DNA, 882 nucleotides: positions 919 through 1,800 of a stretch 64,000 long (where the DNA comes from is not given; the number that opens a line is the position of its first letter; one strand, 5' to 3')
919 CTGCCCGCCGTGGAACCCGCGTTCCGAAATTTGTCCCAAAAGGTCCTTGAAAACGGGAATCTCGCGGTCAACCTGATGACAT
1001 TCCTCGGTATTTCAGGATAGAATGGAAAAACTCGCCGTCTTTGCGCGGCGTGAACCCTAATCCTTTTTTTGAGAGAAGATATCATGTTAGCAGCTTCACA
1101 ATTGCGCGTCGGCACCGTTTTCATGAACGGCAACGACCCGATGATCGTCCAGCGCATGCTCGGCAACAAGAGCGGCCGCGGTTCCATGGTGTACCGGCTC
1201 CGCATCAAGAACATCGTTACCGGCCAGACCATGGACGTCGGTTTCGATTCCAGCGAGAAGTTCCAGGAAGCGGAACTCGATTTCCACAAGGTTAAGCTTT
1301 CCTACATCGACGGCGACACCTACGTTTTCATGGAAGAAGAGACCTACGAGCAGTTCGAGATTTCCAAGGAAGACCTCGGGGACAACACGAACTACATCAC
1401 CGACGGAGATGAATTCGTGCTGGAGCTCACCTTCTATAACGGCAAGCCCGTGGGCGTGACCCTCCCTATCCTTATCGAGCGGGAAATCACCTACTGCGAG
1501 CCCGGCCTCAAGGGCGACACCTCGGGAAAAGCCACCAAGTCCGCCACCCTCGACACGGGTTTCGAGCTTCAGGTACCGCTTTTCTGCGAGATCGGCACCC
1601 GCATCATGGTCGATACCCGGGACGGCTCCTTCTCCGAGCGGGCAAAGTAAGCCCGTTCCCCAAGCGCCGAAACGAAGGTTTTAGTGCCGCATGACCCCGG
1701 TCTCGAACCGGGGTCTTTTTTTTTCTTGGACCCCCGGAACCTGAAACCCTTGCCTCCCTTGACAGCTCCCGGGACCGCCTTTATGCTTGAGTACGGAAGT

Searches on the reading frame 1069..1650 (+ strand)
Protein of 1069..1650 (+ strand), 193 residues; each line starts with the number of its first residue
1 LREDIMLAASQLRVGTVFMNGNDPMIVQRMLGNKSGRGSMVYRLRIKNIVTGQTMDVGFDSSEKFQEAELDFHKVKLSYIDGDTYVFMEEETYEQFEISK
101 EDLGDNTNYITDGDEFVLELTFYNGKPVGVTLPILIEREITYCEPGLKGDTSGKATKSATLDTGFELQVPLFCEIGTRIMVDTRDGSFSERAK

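Call 75: list_cluster_members(proteins=[P0001, P0003, P0005, P0006, window:1069-1650:+])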
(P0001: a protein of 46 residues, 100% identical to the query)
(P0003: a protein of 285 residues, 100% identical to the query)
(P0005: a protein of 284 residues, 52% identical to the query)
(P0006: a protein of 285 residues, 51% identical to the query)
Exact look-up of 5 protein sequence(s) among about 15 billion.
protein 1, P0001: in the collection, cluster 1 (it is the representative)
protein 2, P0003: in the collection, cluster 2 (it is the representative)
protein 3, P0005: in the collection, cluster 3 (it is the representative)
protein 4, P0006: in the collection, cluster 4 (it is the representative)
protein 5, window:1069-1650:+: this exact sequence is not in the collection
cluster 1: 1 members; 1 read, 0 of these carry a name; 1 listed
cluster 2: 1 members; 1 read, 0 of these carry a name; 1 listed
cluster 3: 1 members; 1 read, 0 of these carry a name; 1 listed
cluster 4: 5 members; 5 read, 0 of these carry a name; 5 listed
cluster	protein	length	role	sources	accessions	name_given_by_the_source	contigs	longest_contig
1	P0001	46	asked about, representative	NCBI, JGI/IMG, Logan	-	-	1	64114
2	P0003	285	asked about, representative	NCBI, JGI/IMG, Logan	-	-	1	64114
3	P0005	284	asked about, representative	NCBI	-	-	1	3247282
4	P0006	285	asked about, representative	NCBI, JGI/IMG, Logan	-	-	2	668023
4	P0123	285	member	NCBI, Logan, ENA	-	-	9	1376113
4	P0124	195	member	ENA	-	-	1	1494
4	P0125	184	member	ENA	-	-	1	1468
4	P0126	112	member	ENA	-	-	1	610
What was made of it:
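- Tried and rejected: The cluster-member look-up gave no names or accessions (call 75).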
